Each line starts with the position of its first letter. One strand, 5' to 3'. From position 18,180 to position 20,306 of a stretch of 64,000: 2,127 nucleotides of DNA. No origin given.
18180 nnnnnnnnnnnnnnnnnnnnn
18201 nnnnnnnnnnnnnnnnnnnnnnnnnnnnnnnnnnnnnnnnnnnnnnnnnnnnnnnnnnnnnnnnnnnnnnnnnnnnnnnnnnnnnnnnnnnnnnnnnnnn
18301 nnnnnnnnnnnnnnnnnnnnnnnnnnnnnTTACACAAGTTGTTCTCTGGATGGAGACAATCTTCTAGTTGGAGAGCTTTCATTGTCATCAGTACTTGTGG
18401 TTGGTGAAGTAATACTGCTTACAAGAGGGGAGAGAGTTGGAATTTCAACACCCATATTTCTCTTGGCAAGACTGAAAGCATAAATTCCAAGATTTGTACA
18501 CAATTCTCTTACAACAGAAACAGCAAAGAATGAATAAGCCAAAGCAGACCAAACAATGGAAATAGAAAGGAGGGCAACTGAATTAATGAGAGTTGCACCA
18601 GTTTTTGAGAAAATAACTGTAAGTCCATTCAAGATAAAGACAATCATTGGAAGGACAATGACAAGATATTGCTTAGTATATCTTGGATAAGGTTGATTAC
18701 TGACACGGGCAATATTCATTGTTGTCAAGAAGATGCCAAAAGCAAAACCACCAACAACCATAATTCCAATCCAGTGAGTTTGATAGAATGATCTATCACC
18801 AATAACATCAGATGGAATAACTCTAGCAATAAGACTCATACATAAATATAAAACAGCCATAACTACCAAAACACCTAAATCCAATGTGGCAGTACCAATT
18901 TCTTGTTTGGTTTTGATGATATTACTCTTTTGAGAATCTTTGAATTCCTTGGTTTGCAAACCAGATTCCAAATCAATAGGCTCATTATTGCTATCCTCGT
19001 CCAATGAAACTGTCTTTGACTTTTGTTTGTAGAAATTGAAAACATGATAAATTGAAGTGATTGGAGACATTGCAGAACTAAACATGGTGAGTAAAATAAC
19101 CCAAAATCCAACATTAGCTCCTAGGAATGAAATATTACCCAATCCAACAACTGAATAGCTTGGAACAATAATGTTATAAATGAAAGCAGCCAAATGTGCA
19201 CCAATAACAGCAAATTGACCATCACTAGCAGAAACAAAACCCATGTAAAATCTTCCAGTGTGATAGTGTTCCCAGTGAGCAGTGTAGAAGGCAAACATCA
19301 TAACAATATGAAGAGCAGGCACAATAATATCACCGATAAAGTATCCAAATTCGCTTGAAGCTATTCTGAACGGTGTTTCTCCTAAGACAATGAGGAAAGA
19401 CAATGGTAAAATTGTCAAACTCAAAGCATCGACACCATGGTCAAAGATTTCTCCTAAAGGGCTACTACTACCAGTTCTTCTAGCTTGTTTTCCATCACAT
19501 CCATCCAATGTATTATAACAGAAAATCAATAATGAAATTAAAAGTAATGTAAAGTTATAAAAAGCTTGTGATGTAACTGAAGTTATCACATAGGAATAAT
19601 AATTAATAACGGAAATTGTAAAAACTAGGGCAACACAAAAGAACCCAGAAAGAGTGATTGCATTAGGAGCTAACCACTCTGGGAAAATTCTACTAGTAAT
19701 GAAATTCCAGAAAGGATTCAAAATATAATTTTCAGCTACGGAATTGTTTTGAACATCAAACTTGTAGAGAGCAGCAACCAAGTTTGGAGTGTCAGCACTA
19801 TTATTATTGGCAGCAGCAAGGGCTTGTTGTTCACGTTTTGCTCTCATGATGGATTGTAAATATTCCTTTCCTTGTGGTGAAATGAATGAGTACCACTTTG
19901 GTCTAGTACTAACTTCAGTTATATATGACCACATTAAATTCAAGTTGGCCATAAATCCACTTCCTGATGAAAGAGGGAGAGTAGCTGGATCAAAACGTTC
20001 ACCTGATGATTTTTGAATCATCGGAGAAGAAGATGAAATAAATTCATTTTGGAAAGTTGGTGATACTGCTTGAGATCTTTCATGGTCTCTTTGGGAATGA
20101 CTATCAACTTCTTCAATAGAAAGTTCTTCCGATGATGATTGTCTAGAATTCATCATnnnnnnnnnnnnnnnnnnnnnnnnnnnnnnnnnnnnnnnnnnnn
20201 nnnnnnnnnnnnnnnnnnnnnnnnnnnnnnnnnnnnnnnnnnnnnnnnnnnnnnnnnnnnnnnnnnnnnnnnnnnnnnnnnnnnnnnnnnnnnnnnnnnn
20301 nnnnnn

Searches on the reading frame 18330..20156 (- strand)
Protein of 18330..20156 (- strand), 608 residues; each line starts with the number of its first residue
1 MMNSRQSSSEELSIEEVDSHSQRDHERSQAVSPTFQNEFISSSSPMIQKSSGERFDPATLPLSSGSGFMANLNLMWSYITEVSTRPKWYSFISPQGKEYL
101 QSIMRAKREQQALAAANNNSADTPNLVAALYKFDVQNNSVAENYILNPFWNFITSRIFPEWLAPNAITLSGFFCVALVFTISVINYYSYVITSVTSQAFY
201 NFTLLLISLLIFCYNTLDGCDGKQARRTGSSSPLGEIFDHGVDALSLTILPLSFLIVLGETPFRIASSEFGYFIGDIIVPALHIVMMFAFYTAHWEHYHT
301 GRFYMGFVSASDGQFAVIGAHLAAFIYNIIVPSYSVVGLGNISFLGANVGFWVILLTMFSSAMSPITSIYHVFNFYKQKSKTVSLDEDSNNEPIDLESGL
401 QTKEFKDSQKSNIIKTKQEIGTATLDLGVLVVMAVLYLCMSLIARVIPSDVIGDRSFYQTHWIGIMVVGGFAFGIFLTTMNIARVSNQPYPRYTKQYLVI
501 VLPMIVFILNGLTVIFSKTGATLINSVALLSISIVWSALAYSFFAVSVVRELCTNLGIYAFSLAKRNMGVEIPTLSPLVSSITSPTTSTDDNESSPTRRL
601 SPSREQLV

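Call 70: search_protein_families(library=pfam, proteins=[window:18330-20156:-], max_evalue=0.00001)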
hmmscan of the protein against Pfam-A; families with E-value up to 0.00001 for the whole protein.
window:18330-20156:- (608 aa): 1 family
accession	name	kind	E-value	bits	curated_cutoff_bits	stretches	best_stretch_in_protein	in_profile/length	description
PF01066.26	CDP-OH_P_transf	-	5.8e-08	33.7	22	1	161-288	1-103/152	CDP-alcohol phosphatidyltransferase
